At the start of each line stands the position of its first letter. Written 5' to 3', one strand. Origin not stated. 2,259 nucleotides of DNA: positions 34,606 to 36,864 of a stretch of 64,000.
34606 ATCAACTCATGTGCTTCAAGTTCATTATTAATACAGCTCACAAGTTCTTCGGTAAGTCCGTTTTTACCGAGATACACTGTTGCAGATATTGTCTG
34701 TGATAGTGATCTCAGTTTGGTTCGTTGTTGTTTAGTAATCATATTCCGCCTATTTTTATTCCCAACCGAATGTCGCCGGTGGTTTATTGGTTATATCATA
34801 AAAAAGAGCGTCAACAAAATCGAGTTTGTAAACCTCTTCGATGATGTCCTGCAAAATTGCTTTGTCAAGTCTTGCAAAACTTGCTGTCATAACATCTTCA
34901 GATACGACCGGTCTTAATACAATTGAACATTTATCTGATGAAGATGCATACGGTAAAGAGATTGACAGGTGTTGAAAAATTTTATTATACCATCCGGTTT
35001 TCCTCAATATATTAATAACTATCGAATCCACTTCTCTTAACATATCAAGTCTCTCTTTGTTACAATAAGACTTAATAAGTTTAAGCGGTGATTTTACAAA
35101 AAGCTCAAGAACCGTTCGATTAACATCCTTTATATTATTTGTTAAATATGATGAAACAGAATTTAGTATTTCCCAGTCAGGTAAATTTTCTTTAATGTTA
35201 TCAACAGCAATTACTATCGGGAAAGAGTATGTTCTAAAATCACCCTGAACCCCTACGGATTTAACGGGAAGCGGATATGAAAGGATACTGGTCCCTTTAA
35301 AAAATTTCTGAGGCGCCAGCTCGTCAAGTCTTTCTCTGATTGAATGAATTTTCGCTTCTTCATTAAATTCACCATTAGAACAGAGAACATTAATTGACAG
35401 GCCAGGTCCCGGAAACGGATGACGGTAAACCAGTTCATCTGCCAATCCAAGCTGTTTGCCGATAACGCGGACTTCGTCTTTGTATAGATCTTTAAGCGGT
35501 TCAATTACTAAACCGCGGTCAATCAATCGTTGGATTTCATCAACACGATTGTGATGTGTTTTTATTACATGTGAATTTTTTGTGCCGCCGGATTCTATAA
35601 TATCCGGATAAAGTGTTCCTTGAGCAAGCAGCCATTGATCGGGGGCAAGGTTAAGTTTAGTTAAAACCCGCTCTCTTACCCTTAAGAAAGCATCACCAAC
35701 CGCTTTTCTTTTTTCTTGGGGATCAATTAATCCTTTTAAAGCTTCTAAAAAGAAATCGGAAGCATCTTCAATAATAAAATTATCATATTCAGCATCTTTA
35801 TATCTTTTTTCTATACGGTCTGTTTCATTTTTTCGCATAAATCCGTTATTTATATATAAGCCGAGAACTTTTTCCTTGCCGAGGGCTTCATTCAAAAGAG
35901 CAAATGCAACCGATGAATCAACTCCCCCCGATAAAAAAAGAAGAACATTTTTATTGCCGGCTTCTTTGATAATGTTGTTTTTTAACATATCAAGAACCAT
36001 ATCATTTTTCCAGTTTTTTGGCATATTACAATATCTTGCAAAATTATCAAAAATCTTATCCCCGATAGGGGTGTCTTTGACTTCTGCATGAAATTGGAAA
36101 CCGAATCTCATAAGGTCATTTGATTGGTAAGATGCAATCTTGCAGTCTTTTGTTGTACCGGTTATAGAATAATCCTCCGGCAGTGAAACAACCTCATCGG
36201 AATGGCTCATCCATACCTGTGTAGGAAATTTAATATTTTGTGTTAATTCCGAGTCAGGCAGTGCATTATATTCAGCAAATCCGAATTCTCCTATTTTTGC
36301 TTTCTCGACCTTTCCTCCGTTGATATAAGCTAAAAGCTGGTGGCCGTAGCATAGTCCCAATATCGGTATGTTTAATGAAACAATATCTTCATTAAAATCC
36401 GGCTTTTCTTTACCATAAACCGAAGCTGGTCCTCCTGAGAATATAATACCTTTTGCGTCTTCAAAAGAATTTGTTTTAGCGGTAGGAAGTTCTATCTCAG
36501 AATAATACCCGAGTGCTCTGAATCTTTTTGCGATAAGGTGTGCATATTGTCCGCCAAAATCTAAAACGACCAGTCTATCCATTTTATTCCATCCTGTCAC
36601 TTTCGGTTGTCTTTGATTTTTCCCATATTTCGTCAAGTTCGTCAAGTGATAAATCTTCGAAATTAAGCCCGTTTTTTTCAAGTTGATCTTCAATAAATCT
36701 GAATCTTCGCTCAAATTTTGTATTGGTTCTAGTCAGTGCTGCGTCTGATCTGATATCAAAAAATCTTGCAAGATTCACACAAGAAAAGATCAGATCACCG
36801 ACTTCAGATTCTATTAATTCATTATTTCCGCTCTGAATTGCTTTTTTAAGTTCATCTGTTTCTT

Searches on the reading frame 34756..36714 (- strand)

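Call 83: search_protein_families(library=pfam, proteins=[window:34756-36714:-], max_evalue=0.00001)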
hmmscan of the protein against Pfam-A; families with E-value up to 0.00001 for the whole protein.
window:34756-36714:- (652 aa): 3 families
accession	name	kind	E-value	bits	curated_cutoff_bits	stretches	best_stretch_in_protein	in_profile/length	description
PF00117.34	GATase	-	2.6e-35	122.3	22.8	1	49-226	1-187/190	Glutamine amidotransferase class-I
PF00958.27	GMP_synt_C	-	1.8e-20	73.2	27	2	571-651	4-92/92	GMP synthase C terminal domain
PF02540.23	NAD_synthase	-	2.3e-11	43.7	21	1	242-364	7-124/242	NAD synthase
